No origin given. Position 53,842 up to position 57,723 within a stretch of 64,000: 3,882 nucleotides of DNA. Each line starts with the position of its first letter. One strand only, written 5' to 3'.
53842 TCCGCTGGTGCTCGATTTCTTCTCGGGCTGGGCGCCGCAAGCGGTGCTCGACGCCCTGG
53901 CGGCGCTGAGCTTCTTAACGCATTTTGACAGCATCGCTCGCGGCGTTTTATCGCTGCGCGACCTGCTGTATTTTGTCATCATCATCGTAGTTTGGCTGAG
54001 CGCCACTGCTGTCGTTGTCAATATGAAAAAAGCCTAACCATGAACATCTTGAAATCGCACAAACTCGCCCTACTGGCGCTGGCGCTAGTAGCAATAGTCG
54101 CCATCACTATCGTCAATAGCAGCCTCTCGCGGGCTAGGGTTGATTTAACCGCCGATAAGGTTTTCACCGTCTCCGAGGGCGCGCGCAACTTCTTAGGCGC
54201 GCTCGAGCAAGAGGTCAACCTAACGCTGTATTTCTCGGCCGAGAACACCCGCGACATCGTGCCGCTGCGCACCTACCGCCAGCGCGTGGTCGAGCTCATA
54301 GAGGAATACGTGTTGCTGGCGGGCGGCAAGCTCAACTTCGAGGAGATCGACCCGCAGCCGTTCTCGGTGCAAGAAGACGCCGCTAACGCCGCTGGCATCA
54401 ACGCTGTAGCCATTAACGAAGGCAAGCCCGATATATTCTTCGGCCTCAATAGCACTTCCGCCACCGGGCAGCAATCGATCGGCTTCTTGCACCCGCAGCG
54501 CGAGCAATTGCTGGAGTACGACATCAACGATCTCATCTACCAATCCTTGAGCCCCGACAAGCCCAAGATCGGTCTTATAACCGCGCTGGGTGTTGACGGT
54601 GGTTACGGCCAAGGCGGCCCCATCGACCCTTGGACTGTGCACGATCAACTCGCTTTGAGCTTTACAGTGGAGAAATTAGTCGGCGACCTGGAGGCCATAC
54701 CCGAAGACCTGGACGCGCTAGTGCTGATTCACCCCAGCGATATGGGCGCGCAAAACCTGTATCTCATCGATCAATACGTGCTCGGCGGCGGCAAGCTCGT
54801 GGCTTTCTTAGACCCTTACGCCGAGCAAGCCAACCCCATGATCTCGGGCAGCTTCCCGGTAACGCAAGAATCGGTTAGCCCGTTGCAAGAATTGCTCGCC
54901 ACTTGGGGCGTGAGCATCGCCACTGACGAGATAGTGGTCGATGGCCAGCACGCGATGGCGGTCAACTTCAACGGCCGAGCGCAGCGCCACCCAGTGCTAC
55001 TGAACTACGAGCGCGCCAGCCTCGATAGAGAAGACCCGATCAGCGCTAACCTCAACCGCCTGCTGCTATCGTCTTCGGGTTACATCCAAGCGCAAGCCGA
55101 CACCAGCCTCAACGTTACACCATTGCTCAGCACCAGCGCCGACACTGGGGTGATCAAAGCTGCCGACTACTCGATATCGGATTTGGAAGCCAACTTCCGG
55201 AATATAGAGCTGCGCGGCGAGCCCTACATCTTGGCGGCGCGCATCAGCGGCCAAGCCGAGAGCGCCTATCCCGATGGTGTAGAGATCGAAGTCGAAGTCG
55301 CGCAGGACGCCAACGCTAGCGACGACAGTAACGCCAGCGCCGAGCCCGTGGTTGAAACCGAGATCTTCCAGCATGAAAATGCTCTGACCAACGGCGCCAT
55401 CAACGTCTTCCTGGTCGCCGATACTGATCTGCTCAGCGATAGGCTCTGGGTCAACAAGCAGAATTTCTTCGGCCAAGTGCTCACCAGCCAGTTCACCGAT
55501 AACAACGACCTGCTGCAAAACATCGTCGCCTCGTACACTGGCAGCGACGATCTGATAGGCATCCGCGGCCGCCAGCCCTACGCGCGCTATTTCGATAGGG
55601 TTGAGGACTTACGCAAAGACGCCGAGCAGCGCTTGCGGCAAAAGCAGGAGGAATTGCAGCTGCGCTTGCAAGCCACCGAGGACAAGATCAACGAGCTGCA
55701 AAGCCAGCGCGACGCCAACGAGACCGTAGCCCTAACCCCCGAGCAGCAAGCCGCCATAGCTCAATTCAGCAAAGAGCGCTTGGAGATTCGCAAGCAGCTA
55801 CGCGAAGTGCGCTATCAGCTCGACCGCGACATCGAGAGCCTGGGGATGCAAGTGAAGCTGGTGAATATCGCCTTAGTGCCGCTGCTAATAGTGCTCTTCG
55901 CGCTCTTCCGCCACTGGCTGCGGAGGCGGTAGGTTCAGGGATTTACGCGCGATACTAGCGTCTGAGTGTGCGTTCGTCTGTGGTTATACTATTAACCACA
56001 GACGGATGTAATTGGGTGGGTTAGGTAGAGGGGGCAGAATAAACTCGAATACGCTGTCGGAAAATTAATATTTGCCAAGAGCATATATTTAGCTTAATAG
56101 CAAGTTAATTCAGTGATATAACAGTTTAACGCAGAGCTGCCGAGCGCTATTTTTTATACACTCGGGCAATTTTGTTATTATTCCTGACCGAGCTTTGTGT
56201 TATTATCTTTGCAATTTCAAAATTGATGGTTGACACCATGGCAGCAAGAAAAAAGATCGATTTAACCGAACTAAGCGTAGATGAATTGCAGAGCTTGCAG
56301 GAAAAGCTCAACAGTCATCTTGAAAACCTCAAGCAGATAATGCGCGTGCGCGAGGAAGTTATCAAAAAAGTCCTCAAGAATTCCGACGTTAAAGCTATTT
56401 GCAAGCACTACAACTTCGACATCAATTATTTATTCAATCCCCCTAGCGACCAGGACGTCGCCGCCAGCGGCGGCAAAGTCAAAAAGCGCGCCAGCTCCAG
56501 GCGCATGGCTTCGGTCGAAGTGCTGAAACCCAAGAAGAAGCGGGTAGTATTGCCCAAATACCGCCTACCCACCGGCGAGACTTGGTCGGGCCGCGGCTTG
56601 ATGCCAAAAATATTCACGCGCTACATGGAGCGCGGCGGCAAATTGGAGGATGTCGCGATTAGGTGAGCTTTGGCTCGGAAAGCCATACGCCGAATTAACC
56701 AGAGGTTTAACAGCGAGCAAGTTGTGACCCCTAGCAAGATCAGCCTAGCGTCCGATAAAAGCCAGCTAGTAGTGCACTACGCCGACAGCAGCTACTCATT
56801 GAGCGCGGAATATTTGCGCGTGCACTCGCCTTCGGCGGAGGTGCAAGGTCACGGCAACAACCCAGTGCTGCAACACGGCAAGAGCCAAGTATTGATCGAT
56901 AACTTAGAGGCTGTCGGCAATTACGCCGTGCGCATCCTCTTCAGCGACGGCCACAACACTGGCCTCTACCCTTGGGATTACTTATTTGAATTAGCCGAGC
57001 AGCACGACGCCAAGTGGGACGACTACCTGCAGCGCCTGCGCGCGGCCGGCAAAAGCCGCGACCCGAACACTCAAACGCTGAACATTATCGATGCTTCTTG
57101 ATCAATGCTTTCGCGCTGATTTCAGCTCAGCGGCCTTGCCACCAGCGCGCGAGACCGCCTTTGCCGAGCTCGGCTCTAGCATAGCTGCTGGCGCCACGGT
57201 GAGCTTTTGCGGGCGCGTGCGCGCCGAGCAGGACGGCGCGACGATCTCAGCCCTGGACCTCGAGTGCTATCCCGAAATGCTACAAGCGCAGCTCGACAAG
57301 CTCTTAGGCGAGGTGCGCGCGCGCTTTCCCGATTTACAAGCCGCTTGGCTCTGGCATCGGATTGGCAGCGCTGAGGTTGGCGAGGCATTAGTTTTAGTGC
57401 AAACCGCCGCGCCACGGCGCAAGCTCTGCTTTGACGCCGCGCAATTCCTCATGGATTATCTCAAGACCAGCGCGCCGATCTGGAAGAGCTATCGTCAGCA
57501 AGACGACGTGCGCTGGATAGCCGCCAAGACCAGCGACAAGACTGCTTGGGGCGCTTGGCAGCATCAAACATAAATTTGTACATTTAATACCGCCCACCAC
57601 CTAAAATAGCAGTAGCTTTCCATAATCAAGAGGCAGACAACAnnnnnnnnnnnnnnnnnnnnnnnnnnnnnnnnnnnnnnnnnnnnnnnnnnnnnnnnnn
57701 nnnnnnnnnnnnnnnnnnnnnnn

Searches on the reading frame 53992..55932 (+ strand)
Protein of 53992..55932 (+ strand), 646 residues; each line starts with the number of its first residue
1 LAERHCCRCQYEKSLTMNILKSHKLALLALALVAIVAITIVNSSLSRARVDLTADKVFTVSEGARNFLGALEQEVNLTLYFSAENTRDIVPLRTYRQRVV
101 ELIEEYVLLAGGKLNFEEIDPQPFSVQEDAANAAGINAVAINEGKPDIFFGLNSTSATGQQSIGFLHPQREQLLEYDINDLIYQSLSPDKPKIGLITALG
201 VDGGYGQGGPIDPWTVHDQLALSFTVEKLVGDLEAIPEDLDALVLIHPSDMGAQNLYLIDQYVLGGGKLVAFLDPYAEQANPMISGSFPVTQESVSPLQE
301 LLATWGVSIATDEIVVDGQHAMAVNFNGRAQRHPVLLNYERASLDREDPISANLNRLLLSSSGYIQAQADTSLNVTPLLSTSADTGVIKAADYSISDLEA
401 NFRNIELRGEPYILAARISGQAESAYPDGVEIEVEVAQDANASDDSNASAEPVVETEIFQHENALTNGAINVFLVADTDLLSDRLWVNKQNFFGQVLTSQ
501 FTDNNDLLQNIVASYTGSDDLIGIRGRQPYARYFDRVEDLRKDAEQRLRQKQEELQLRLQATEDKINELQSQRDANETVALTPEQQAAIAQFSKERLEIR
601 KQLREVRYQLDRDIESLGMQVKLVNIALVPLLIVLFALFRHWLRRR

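Call 52: search_protein_families(library=pfam, proteins=[window:53992-55932:+], max_evalue=0.00001)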
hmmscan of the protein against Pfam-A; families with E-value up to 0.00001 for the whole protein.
window:53992-55932:+ (646 aa): 2 families
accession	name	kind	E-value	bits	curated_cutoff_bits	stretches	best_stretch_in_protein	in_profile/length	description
PF09822.16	ABC_transp_aux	-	7.6e-51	173.5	34.7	1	190-510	1-287/288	ABC-type uncharacterized transport system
PF23357.1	DUF7088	-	4.7e-18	65.7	27.8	1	54-152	1-102/105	Domain of unknown function (DUF7088)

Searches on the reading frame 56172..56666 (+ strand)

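Call 5: search_protein_families(library=pfam, proteins=[window:56172-56666:+], max_evalue=0.01)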
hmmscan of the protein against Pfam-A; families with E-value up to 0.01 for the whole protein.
window:56172-56666:+ (164 aa): 3 families
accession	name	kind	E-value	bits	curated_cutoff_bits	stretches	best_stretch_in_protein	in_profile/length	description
PF00816.26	Histone_HNS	-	7.5e-11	42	25.6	1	128-163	1-38/38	H-NS histone C-terminal domain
PF25764.1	KIF21A_4th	-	0.00032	20.8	33.1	1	35-86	15-65/183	KIF21A-like domain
PF05010.19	TACC_C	-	0.0096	16.1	29.9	0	24-79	12-67/201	Transforming acidic coiled-coil-containing protein (TACC), C-terminal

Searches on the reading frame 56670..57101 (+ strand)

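Call 5: search_protein_families(library=pfam, proteins=[window:56670-57101:+], max_evalue=0.01)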
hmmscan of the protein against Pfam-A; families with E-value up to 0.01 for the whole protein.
window:56670-57101:+ (143 aa): 1 family
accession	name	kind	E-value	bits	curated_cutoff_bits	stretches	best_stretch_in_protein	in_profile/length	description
PF06155.17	GBBH-like_N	-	1e-24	87.5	22.8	1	25-105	2-84/85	Gamma-butyrobetaine hydroxylase-like, N-terminal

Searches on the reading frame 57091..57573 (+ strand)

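Call 5: search_protein_families(library=pfam, proteins=[window:57091-57573:+], max_evalue=0.01)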
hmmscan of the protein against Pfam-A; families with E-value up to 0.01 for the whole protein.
window:57091-57573:+ (160 aa): 1 family
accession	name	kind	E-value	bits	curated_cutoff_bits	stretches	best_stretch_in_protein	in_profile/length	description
PF02391.22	MoaE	-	7.3e-27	94.2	23.4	1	25-126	12-113/114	MoaE protein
